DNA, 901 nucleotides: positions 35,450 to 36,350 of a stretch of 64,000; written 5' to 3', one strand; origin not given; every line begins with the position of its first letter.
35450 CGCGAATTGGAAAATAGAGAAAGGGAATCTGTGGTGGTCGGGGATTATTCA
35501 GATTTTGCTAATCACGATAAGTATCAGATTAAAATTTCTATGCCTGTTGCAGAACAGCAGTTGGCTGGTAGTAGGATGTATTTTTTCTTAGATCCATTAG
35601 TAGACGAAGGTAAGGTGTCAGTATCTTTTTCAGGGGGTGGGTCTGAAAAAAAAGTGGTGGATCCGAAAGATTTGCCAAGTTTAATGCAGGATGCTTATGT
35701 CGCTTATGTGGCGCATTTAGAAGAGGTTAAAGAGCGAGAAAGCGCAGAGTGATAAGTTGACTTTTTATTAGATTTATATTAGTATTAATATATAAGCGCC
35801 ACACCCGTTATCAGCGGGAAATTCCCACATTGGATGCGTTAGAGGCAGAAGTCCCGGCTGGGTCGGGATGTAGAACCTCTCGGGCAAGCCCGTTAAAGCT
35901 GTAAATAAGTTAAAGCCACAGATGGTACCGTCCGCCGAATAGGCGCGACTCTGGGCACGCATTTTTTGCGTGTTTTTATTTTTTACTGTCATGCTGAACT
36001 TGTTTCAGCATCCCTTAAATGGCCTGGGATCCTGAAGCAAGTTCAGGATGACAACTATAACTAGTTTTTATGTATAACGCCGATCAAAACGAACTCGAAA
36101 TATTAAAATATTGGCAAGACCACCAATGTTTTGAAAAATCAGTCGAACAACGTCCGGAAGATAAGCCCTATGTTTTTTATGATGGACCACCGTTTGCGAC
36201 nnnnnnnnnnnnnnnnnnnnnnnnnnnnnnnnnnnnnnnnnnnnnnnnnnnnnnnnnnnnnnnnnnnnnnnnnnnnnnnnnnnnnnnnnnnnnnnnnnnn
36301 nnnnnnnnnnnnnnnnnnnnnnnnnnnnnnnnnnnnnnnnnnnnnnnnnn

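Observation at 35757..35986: Candidate T-box-like leader RNA upstream of ileS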

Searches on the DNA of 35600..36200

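Call 4: search_rna_families(source=window, start=35600, end=36200, threshold=evalue, max_evalue=10, show_alignments=5)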
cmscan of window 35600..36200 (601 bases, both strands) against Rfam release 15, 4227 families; matches with E-value up to 10: 12.
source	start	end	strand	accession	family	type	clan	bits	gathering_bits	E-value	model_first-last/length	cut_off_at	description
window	35986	36054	+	RF03664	MIR6288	Gene; miRNA;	-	22.3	74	0.073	1-92/92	no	MIR6288 microRNA precursor family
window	35987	36053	-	RF03668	mir-1788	Gene; miRNA;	-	21.6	57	0.037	1-77/77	no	mir-1788 microRNA precursor family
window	35981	36060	+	RF04097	MIR2630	Gene; miRNA;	-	21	144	0.082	1-229/229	no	MIR2630 microRNA precursor family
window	36031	36140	+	RF03162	TD-2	Gene; sRNA;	CL00124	20.5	48.7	1.7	1-98/98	no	TD-2 RNA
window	35987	36054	-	RF04139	MIR841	Gene; miRNA;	-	19.3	200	0.2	1-212/212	no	MIR841 microRNA precursor family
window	35986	36054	-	RF03487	mir-4423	Gene; miRNA;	-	17.4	78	1.4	1-80/80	no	mir-4423 microRNA precursor family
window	35986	36059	+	RF01045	mir-544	Gene; miRNA;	-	16.9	66.5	2.9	1-84/84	no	mir-544 microRNA precursor family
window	35968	36068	-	RF03752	MIR5292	Gene; miRNA;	-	16.3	105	6.3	1-94/94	no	MIR5292 microRNA precursor family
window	35982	36058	-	RF04210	MIR8643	Gene; miRNA;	-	15.8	135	2.8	1-150/150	no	MIR8643 microRNA precursor family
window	35917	35981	+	RF00513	Trp_leader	Cis-reg; leader;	-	15.1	41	3.6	1-100/100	no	Tryptophan operon leader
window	35982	36057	+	RF03911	mir-1910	Gene; miRNA;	-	14.2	70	6.4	1-80/80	no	mir-1910 microRNA precursor family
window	35986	36103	+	RF01261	snR82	Gene; snRNA; snoRNA; HACA-box;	CL00040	12.5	60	2.5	1-270/270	no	Small nucleolar RNA snR82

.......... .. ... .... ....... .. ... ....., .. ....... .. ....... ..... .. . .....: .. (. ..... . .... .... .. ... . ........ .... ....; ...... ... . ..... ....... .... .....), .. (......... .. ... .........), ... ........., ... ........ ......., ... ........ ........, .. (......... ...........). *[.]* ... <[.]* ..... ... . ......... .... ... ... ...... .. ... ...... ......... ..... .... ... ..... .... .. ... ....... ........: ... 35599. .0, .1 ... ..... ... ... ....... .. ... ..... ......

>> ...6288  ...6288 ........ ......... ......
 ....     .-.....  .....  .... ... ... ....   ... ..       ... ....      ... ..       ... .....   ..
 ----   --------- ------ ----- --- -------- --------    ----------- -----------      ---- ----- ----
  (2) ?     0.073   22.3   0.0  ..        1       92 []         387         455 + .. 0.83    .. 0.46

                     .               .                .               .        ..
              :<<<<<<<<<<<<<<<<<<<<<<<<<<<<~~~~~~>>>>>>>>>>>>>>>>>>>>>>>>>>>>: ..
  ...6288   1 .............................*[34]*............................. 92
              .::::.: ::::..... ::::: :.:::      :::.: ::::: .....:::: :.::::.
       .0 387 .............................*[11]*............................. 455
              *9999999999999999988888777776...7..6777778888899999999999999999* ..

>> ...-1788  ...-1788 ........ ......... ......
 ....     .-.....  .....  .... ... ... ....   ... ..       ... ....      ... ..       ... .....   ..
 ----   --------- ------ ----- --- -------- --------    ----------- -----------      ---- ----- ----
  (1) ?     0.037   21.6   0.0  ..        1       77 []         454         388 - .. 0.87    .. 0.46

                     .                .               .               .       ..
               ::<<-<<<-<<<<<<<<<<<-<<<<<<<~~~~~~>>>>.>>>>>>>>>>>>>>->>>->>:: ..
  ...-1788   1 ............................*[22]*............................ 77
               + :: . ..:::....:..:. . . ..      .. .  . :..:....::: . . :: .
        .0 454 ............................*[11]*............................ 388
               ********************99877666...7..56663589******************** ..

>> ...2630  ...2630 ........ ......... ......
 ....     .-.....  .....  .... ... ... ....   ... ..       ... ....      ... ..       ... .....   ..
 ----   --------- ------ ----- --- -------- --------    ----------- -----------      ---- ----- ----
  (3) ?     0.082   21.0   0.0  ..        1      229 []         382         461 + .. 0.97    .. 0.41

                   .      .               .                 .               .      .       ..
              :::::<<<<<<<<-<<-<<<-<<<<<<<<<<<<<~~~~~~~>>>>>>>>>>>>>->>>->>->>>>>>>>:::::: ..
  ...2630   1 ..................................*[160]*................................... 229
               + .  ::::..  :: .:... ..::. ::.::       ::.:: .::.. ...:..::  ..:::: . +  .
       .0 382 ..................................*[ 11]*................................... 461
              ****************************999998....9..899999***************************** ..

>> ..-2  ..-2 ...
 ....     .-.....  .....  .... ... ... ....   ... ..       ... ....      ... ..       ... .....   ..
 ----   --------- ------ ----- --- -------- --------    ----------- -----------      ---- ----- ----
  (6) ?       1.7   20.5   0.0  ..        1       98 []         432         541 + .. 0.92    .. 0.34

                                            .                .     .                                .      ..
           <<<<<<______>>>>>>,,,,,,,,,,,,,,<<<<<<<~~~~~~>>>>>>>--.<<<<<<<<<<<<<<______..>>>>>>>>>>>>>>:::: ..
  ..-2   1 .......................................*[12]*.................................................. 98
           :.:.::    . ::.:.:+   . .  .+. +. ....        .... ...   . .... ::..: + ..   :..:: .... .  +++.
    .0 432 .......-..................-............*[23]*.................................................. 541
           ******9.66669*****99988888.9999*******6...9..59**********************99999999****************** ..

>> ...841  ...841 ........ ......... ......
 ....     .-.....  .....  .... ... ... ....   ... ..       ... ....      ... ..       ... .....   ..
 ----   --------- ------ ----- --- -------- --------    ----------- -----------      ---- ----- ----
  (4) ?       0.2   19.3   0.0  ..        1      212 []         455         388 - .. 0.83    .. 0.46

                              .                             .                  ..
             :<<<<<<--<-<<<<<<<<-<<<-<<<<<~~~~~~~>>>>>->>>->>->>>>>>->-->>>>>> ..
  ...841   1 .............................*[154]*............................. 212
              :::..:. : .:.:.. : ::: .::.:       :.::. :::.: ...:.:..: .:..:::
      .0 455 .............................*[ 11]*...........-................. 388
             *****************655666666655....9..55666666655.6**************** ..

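Call 26: search_rna_families(source=window, start=35786, end=35985, threshold=evalue, max_evalue=10, show_alignments=3)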
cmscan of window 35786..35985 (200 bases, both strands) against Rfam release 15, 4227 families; matches with E-value up to 10: 2.
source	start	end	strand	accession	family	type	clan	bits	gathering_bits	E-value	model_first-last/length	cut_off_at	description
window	35917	35981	+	RF00513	Trp_leader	Cis-reg; leader;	-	15.1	41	1.2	1-100/100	no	Tryptophan operon leader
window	35896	35920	+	RF01108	BMV3_UPD-PK1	Cis-reg;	-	13.2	38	4.4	1-26/26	no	Pseudoknot of upstream pseudoknot domain (UPD) of the 3'UTR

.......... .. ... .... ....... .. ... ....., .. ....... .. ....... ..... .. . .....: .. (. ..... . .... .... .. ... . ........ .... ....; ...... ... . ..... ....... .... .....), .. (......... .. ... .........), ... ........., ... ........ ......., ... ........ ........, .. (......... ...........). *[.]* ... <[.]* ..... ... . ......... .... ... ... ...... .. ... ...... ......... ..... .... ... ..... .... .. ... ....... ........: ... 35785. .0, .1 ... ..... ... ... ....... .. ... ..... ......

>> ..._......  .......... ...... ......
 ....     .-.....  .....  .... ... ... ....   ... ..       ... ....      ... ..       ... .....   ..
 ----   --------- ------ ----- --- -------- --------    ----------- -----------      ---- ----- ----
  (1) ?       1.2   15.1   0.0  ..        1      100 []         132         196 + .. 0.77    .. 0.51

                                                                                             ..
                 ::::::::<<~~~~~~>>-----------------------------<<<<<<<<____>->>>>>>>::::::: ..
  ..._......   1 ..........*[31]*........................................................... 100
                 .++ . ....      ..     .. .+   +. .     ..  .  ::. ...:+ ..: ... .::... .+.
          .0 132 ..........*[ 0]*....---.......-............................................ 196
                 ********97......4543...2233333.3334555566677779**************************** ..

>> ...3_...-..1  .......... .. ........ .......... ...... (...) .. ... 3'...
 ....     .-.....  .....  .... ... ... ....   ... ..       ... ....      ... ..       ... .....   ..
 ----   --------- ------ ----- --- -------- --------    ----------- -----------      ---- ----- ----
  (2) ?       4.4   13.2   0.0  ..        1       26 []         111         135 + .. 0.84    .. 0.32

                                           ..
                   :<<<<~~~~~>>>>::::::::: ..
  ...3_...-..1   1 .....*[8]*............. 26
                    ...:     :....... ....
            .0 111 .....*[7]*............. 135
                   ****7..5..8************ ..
